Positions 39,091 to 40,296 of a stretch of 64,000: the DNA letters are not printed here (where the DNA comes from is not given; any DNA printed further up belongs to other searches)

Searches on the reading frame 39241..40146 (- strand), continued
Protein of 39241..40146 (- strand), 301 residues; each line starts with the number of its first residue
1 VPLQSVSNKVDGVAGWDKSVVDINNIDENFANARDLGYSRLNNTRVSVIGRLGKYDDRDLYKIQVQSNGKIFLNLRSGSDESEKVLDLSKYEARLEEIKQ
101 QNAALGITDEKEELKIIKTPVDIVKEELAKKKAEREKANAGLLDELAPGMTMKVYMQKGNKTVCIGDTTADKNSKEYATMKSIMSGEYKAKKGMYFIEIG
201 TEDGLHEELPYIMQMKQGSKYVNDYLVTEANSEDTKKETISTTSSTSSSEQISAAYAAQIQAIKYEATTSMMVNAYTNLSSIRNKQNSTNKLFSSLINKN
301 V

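Call 64: search_protein_families(library=padloc, proteins=[window:39241-40146:-], max_evalue=0.01)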
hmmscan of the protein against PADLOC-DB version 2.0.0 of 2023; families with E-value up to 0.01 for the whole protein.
window:39241-40146:- (301 aa): 0 families

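Call 77: find_related_loci(query=A7, collection=metagenome_contigs, flank=8000)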
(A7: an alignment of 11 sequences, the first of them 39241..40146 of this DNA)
Query A7 (301 aa) in metagenome_contigs; peptide patterns used: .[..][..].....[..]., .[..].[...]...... (x = any residue, [..] = any of these).
421 stretches matched a pattern; 73 encode a relative of the query (tblastn E <= 1e-3); 72 distinct loci.
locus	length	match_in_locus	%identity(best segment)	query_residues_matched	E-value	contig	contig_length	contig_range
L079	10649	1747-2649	98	1-301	0e+0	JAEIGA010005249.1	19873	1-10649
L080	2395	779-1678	80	1-300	3e-163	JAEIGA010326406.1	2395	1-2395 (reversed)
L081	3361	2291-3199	75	1-301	3e-148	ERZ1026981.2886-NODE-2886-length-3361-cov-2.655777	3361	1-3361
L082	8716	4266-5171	69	1-301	1e-123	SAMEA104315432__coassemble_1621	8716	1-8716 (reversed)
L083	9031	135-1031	64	1-296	2e-117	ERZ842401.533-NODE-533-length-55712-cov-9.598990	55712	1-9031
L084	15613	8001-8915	62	1-301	7e-114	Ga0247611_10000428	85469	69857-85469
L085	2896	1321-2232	63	1-298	1e-117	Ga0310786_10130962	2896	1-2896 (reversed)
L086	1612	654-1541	64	1-296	2e-119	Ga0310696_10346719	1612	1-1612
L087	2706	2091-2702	61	1-203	6e-82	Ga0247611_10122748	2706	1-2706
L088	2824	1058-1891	47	11-297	6e-77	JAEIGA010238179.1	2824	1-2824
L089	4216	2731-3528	45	5-284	1e-70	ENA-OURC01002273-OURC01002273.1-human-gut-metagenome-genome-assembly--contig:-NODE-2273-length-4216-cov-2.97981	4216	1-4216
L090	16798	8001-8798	45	5-284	2e-70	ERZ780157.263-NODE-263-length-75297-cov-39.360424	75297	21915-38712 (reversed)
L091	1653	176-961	44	11-289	2e-72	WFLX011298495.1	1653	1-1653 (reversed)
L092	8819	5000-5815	45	3-289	6e-67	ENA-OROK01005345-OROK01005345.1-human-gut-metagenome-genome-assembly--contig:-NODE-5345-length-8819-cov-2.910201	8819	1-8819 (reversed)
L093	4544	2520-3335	45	3-289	5e-67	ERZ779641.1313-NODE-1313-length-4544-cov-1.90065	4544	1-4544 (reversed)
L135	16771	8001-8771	39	16-287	4e-50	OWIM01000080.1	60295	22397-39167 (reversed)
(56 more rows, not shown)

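Call 81: search_protein_families(library=pfam, proteins=[L135:4808-5827:+, L135:6271-7869:+, L135:7944-8780:+, L135:8810-9472:+, L135:10045-11142:-, L135:11151-12677:-, L135:12852-14105:-, L135:14447-14845:-, L135:14984-15409:+, L135:15404-16579:-], max_evalue=0.001)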
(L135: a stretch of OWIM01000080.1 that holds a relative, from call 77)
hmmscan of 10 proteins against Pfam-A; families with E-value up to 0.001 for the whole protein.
L135:4808-5827:+ (339 aa): 1 family
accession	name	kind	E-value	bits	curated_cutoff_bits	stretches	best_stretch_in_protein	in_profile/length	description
PF00691.25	OmpA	-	1.9e-05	25.3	27.2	1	247-320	2-76/98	OmpA family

L135:6271-7869:+ (532 aa): 0 families

L135:7944-8780:+ (278 aa): 0 families

L135:8810-9472:+ (220 aa): 1 family
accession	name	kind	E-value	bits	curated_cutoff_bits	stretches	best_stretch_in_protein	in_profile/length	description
PF06242.16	TrcR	-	1.7e-49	167.9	22.2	1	61-198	1-138/139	Transcriptional cell cycle regulator TrcR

L135:10045-11142:- (365 aa): 2 families
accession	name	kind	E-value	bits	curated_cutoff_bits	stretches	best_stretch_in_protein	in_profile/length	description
PF08238.18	Sel1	-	4.6e-41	138.2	30.7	4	94-129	2-36/36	Sel1 repeat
PF23310.1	TPR_27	-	6.9e-05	22.9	27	0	148-195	43-90/110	Plant tetratrico peptide repeats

L135:11151-12677:- (508 aa): 0 families

L135:12852-14105:- (417 aa): 2 families
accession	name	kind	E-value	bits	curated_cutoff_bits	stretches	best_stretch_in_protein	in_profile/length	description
PF00669.25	Flagellin_N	-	5.3e-17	62.6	26.6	1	12-118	9-116/139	Bacterial flagellin N-terminal helical region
PF00700.27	Flagellin_C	-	2e-06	28.5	23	1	334-417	3-86/86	Bacterial flagellin C-terminal helical region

L135:14447-14845:- (132 aa): 1 family
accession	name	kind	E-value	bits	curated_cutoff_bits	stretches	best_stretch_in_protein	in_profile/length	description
PF07378.16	FlbT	-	2.1e-35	121.9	27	1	3-123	1-124/125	Flagellar protein FlbT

L135:14984-15409:+ (141 aa): 0 families

L135:15404-16579:- (391 aa): 0 families

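Call 96: search_dna_similar(query=P0403, collection=plasmids, mode=protein, max_evalue=0.001, max_rows=15)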
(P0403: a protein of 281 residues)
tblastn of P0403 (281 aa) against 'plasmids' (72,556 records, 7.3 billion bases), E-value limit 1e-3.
Records with a match: 19; places in all: 26; records where one place covers at least 80% of the query: 4.
Best place of each record, by identity: <60% 19.
By first word of the organism name: Azospirillum 19.
By predicted mobility (MOB-suite, as given by PLSDB): non-mobilizable 15; mobilizable 4.
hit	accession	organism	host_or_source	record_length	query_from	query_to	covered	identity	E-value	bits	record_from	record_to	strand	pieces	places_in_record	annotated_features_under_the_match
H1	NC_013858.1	Azospirillum sp. B510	-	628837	47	281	84%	37.9%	3e-32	132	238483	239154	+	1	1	hypothetical protein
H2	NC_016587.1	Azospirillum lipoferum 4B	-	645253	55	276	79%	38.3%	1e-32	133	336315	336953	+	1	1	hypothetical protein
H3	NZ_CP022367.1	Azospirillum sp. TSH58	single cell,paddy soils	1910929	55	276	79%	38.2%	8e-34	137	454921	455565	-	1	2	record has no annotation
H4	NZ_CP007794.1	Azospirillum argentinense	Triticum aestivum L.,Root,wheat ...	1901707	55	276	79%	37.7%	7e-34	137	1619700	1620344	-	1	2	record has no annotation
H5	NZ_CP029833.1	Azospirillum ramasamyi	single cell,Cow dung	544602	47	276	82%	36.3%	1e-32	134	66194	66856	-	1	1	hypothetical protein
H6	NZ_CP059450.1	Azospirillum brasilense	Prokaryotes,soil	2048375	55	276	79%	36.8%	3e-32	132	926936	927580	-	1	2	none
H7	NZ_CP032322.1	Azospirillum argentinense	soil sample,Agricultural field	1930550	55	276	79%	36.8%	4e-32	132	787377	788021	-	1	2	record has no annotation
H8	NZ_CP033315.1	Azospirillum brasilense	rhizosphere soil of Digitaria ...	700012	74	276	72%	39.9%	1e-30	128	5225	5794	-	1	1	hypothetical protein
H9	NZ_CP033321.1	Azospirillum brasilense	rhizosphere soil of Cynodon ...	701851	74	276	72%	39.9%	1e-30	128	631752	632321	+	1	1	hypothetical protein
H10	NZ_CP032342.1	Azospirillum brasilense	soil sample,Agricultural field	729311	74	276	72%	39.9%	1e-30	128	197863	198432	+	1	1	hypothetical protein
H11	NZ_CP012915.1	Azospirillum brasilense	Digitaria eriantha,microbe,root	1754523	55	276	79%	36.4%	9e-32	130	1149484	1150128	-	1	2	none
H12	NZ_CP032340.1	Azospirillum brasilense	soil sample,Agricultural field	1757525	55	276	79%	36.4%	9e-32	130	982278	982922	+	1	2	none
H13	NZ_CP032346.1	Azospirillum brasilense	soil sample,Agricultural field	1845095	55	276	79%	36.4%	1e-31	130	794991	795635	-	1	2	record has no annotation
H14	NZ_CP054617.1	Azospirillum oryzae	cell culture,soil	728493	54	281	81%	35.4%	6e-29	122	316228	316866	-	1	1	hypothetical protein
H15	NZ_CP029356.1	Azospirillum thermophilum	cell culture,hot spring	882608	53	281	81%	34.7%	7e-22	102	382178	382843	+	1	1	hypothetical protein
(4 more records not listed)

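Call 97: search_dna_similar(query=P0313, collection=plasmids, mode=protein, max_evalue=0.001, max_rows=15)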
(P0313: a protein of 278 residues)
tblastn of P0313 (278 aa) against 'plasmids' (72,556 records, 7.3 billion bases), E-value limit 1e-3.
Records with a match: 6; places in all: 6; records where one place covers at least 80% of the query: 0.
Best place of each record, by identity: <60% 6.
By first word of the organism name: Azospirillum 6.
By predicted mobility (MOB-suite, as given by PLSDB): non-mobilizable 4; mobilizable 2.
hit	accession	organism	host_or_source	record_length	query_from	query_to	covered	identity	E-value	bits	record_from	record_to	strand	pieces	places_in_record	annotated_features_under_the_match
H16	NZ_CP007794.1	Azospirillum argentinense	Triticum aestivum L.,Root,wheat ...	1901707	134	224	33%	35.9%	5e-4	49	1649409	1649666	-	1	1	record has no annotation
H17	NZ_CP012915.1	Azospirillum brasilense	Digitaria eriantha,microbe,root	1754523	134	224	33%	35.9%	6e-4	49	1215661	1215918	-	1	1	none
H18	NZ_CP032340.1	Azospirillum brasilense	soil sample,Agricultural field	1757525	134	224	33%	35.9%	6e-4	49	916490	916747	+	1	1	none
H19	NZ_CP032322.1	Azospirillum argentinense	soil sample,Agricultural field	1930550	134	224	33%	35.9%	8e-4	48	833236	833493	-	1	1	record has no annotation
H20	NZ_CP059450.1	Azospirillum brasilense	Prokaryotes,soil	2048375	134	224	33%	34.8%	1e-4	50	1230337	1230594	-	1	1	none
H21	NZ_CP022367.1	Azospirillum sp. TSH58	single cell,paddy soils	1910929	134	224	33%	33.7%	7e-4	49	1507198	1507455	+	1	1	record has no annotation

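Call 98: get_annotated_region(hit=H1, flank=9000)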
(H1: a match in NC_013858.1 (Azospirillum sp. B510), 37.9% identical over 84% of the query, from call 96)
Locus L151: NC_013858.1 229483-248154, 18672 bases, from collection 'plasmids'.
description: Azospirillum sp. B510 plasmid pAB510d, complete sequence
organism: Azospirillum sp. B510 (NCBI taxid 137722)
taxonomy: Bacteria; Pseudomonadota; Alphaproteobacteria; Rhodospirillales; Azospirillaceae; Azospirillum; Azospirillum sp. B510
host: -; source: -; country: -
typing (MOB-suite, as given by PLSDB): non-mobilizable
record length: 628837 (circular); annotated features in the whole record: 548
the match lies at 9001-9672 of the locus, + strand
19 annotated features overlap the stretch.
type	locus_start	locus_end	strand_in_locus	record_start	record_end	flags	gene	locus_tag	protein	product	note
CDS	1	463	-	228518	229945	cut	-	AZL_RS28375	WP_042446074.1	S41 family peptidase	-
CDS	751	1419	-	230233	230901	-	-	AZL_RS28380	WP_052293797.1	sugar transferase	-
CDS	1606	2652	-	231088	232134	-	hypE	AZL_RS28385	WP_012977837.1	hydrogenase expression/formation protein HypE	-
CDS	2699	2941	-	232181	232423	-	-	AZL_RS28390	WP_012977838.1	HypC/HybG/HupF family hydrogenase formation chaperone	-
CDS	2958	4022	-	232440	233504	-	hypB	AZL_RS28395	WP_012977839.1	hydrogenase nickel incorporation protein HypB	GO:0036211 - protein modification process [Evidence IEA]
CDS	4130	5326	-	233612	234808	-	-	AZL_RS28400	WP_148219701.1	nickel-dependent hydrogenase large subunit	-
CDS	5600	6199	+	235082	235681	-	-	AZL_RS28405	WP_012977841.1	HupE/UreJ family protein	-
CDS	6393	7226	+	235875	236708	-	-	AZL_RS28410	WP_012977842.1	DUF3618 domain-containing protein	-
CDS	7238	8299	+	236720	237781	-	-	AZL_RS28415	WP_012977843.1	YihY/virulence factor BrkB family protein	-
CDS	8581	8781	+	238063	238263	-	-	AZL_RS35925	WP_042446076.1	hypothetical protein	-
CDS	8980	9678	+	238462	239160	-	-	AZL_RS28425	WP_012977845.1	hypothetical protein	-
CDS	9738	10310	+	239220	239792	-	-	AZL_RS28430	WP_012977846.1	HutD family protein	-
CDS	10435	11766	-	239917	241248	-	-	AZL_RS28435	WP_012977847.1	GH1 family beta-glucosidase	GO:0030245 - cellulose catabolic process [Evidence IEA]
CDS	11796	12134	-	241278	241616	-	-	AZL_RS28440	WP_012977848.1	hypothetical protein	-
CDS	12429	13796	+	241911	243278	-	-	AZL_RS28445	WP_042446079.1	nucleobase:cation symporter-2 family protein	-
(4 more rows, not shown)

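Call 99: get_annotated_region(hit=H11, flank=9000)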
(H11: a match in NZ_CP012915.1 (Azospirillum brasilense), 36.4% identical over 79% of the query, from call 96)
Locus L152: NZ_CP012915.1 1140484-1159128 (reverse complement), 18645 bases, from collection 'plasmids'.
description: Azospirillum brasilense strain Sp 7 plasmid ABSP7_p1, complete sequence
organism: Azospirillum brasilense (NCBI taxid 192)
taxonomy: Bacteria; Pseudomonadota; Alphaproteobacteria; Rhodospirillales; Azospirillaceae; Azospirillum; Azospirillum brasilense
host: -; source: Digitaria eriantha,microbe,root; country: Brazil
typing (MOB-suite, as given by PLSDB): non-mobilizable; replicon rep_cluster_622
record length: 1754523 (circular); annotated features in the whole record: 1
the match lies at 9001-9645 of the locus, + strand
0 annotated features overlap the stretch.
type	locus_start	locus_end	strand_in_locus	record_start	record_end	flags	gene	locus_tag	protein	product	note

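Call 100: get_annotated_region(hit=H17, flank=9000)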
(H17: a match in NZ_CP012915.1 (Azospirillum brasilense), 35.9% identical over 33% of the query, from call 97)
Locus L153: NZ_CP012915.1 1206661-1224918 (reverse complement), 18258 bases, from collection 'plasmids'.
description: Azospirillum brasilense strain Sp 7 plasmid ABSP7_p1, complete sequence
organism: Azospirillum brasilense (NCBI taxid 192)
taxonomy: Bacteria; Pseudomonadota; Alphaproteobacteria; Rhodospirillales; Azospirillaceae; Azospirillum; Azospirillum brasilense
host: -; source: Digitaria eriantha,microbe,root; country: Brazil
typing (MOB-suite, as given by PLSDB): non-mobilizable; replicon rep_cluster_622
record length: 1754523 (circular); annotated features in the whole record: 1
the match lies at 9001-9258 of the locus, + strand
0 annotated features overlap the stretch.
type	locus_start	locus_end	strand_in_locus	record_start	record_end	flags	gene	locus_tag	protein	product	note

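Call 104: search_protein_families(library=pfam, proteins=[L152:7118-8848:+, L152:6719-8866:-, L152:9804-11051:+, L152:11069-12763:+, L152:4770-7088:+, L153:6821-8530:+, L153:9463-10278:+, L153:10537-11280:+, L153:11295-12233:+, L153:4587-6200:+], max_evalue=0.0001)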
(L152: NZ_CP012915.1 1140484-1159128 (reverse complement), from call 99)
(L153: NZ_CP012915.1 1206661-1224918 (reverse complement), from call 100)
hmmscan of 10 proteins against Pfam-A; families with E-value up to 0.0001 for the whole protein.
L152:7118-8848:+ (576 aa): 11 families
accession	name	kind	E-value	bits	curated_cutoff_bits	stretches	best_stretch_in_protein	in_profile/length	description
PF13414.12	TPR_11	-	1.6e-28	98.5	26.8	1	34-66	5-37/42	TPR repeat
PF07719.23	TPR_2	-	3.9e-25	86.3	27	1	125-157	1-33/34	Tetratricopeptide repeat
PF00515.34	TPR_1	-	5.7e-24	83.3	27.8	0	126-156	2-32/34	Tetratricopeptide repeat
PF13424.12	TPR_12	-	3.6e-18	66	30.1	1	194-256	4-74/77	Tetratricopeptide repeat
PF13181.12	TPR_8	-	1.7e-15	56.2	25.7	0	126-157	2-33/34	Tetratricopeptide repeat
PF13432.12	TPR_16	-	2.5e-15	57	32.7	1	97-156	3-62/65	Tetratricopeptide repeat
PF13431.12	TPR_17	-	4.7e-14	51.8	24.4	0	215-242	1-28/34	Tetratricopeptide repeat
PF14559.12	TPR_19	-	8.2e-13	48.9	25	0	35-83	3-51/68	Tetratricopeptide repeat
PF13374.12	TPR_10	-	1.2e-11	44.7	27.5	0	129-152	6-29/42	Tetratricopeptide repeat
PF13428.12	TPR_14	-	1.2e-11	44.5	23.5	0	128-165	4-41/44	Tetratricopeptide repeat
PF13176.12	TPR_7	-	5.7e-11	42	27.9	0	162-191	2-31/36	Tetratricopeptide repeat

L152:6719-8866:- (715 aa): 0 families

L152:9804-11051:+ (415 aa): 0 families

L152:11069-12763:+ (564 aa): 1 family
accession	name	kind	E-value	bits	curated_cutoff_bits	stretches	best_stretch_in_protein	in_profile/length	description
PF02470.25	MlaD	-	7.3e-41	138.7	25.1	3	46-138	1-81/81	MlaD protein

L152:4770-7088:+ (772 aa): 3 families
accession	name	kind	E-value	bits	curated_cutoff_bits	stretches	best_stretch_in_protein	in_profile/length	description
PF01515.24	PTA_PTB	-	4.4e-96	322.4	24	1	429-749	2-319/319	Phosphate acetyl/butaryl transferase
PF00390.24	malic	-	8.4e-28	97.9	23.1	1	20-150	3-181/182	Malic enzyme, N-terminal domain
PF03949.21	Malic_M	-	1.2e-19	71.1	23.5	1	165-357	3-228/258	Malic enzyme, NAD binding domain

L153:6821-8530:+ (569 aa): 3 families
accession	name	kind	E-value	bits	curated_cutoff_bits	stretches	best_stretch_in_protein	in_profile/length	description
PF13382.11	Adenine_deam_C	-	3.6e-67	225.5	27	1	398-564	2-168/169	Adenine deaminase C-terminal domain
PF01979.26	Amidohydro_1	-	4.3e-31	108.8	25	1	69-350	1-345/345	Amidohydrolase family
PF07969.17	Amidohydro_3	-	2.6e-11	44.1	29.7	1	294-350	405-471/472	Amidohydrolase family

L153:9463-10278:+ (271 aa): 1 family
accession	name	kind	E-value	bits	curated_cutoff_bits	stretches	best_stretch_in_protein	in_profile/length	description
PF05050.19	Methyltransf_21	-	1.1e-18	68.4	22.7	1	76-219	1-150/173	Methyltransferase FkbM domain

L153:10537-11280:+ (247 aa): 0 families

L153:11295-12233:+ (312 aa): 1 family
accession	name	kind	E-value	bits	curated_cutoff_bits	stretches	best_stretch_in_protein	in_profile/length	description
PF00892.27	EamA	-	2.8e-24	86.4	28.2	2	31-159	9-135/135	EamA-like transporter family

L153:4587-6200:+ (537 aa): 0 families
